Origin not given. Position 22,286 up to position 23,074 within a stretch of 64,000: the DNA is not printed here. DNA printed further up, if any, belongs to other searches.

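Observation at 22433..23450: Panacea-domain antitoxin with an uncharacterised toxin partner next to tRNA-His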

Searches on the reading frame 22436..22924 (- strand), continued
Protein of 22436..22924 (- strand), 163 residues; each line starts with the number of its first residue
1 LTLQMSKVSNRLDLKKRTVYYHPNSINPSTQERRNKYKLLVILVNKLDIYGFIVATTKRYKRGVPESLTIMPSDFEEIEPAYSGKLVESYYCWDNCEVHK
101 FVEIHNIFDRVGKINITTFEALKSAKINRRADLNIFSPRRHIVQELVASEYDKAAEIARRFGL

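Call 43: fold_search(model_id=the predicted structure, library=viral)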
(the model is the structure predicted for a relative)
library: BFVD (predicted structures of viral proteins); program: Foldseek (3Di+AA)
matches with E <= 10: 756; with E <= 0.001: 9
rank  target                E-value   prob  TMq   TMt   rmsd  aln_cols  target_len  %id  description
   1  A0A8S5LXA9            3.2e-05  1.00  0.54  0.68   5.3       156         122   12  Endoribonuclease [Siphoviridae sp. ctRiO19]
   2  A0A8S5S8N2            3.9e-05  1.00  0.51  0.65   3.4       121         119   13  PemK-like protein [Phage sp. ctGns7]
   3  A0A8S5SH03            1.6e-04  1.00  0.45  0.50   7.4       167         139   12  PemK-like protein [Siphoviridae sp. ctBCr48]
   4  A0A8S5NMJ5            2.4e-04  1.00  0.44  0.29   4.9       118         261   17  Uncharacterized protein [Siphoviridae sp. ctGMq5]
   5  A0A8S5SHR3            2.4e-04  1.00  0.52  0.37  13.2       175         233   12  PemK-like protein [Phage sp. ctqZP6]
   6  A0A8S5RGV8            4.1e-04  1.00  0.51  0.32   3.9       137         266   10  PemK-like protein [virus sp. ctiha2]
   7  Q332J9                4.1e-04  1.00  0.51  0.38  16.7       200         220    9  (no name in the UniProt tables at hand)
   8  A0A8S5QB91            7.5e-04  1.00  0.49  0.43   4.9       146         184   11  PemK-like protein [Myoviridae sp. ctdv95]
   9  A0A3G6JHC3            8.5e-04  1.00  0.49  0.69   4.0       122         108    9  Type II toxin-antitoxin system PemK/MazF family toxin [Lactobacillus phage ViSo-2018a]
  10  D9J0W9                3.2e-03  1.00  0.53  0.42   6.0       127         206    9  Gp171 [Brochothrix phage A9]
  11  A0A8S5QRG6            3.6e-03  1.00  0.47  0.34   8.3       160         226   12  PemK-like protein [Myoviridae sp. ctgXL3]
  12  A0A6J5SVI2            5.2e-03  0.99  0.38  0.38   6.8       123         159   13  Uncharacterized protein [uncultured Caudovirales phage]
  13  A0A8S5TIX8            1.5e-02  1.00  0.47  0.27   4.4       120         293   12  Uncharacterized protein [Myoviridae sp. ctXXl13]
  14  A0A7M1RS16            1.9e-02  1.00  0.42  0.36   7.6       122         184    9  Uncharacterized protein [uncultured phage cr6_1]
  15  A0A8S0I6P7            3.8e-02  0.98  0.36  0.58   4.5       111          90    9  (no name in the UniProt tables at hand)
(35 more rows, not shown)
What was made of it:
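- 22433..22912 (-): panT: 159-aa basic protein with a predicted MazF/PemK fold (residues about 13-120) plus a C-terminal two-helix extension (about 135-157). ATG at 22912; the mechanical ORF starts at TTG 22924. Stop codon TAA at 22435-22433. BFVD top hits are PemK-like or endoribonuclease (call 43).
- On MazF/PemK toxin (CcdB/MazF superfold): BFVD top hits are PemK-like (call 43).
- The viral library's top hits are PemK-like or endoribonuclease (call 43).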

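Call 44: find_homologous_proteins(query=A1, max_evalue=0.001)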
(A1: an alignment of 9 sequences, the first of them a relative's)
Query A1 (9 sequences) (159 aa, profile of the alignment): 7 proteins with E <= 0.001 among 812 candidates.
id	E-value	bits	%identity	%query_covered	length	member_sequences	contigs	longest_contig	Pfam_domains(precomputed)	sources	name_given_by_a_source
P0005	8.3e-56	206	28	97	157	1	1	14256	-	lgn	-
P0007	1.3e-55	205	23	96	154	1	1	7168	-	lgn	-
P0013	3.6e-55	204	30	98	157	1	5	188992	-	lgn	-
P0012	3.5e-54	201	29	92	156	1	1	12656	-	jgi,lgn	jgi:hypothetical protein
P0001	4.4e-54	201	100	100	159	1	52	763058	-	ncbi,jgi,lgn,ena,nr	ncbi:hypothetical protein KBG23_00930 [Candidatus Dojkabacteria bacterium]|jgi:hypothetical protein|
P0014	8.3e-53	196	29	94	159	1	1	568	-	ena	-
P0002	5.7e-31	125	67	99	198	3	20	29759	-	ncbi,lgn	-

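Call 75: search_protein_families(library=pfam, proteins=[P0009, P0011], max_evalue=0.001)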
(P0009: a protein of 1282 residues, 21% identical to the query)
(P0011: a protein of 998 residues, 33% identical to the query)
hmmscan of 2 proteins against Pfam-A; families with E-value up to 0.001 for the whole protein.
P0009 (1282 aa): 1 family
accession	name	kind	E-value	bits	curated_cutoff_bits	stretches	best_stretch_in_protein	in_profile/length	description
PF23186.1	DUF7059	-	2.6e-06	28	27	0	259-295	45-81/85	Domain of unknown function (DUF7059)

P0011 (998 aa): 23 families
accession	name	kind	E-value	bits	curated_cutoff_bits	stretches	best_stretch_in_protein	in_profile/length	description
PF17210.9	SdrD_B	-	3.7e-111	365.7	29.7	10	466-525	10-72/112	SdrD B-like domain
PF13620.12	CarboxypepD_reg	-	2.1e-89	294.4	32.3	10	285-351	10-75/82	Carboxypeptidase regulatory-like domain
PF17802.7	SpaA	-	8e-76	250.7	23.1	10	93-163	9-80/91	Prealbumin-like fold domain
PF11974.14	bMG3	-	1.8e-50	169.6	34.9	4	193-226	26-59/103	Bacterial alpha-2-macroglobulin MG3 domain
PF07210.18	DUF1416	-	2.2e-34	117.7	23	0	379-434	29-83/97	Protein of unknown function (DUF1416)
PF05738.19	Cna_B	-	9.6e-29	100.1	22.3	2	90-158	8-85/87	Cna protein B-type domain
PF13715.12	CarbopepD_reg_2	-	1.4e-22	79.9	32.2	0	796-828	26-57/88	CarboxypepD_reg-like domain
PF23193.1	NOMO_3rd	-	1.7e-22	80.1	27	0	893-935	41-83/120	NOMO third transthyretin-like domain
PF24421.1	Ig_J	-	2e-21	76.5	29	0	774-825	30-89/104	Tip attachment protein J, Ig-like domain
PF00775.27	Dioxygenase_C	-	7.2e-20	71.6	27.3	0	762-820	42-100/182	Dioxygenase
PF23623.1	GBD_IRG7_N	-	8.3e-20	71.2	27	0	901-935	40-77/95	IRG7 N-terminal galactose binding domain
PF23196.1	NOMO_6th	-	2e-19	70.6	27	0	305-332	45-72/123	NOMO sixth transthyretin-like domain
PF22904.2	NOMO1-like_2nd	-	1.9e-17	63.6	27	0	585-627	35-77/90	BOS complex subunit NOMO1-like, second beta sandwich domain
PF01060.29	TTR-52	-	1.5e-16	61.2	24.9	0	192-222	8-42/79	Transthyretin-like family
PF07495.19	Y_Y_Y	-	1.3e-15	57.5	26.6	0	300-327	18-42/65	Y_Y_Y domain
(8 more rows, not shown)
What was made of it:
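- Tried and rejected: Long-protein hits P0009 (1282 aa) and P0011 (998 aa, Ig-like repeats) from the exhaustive search look spurious (call 75).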
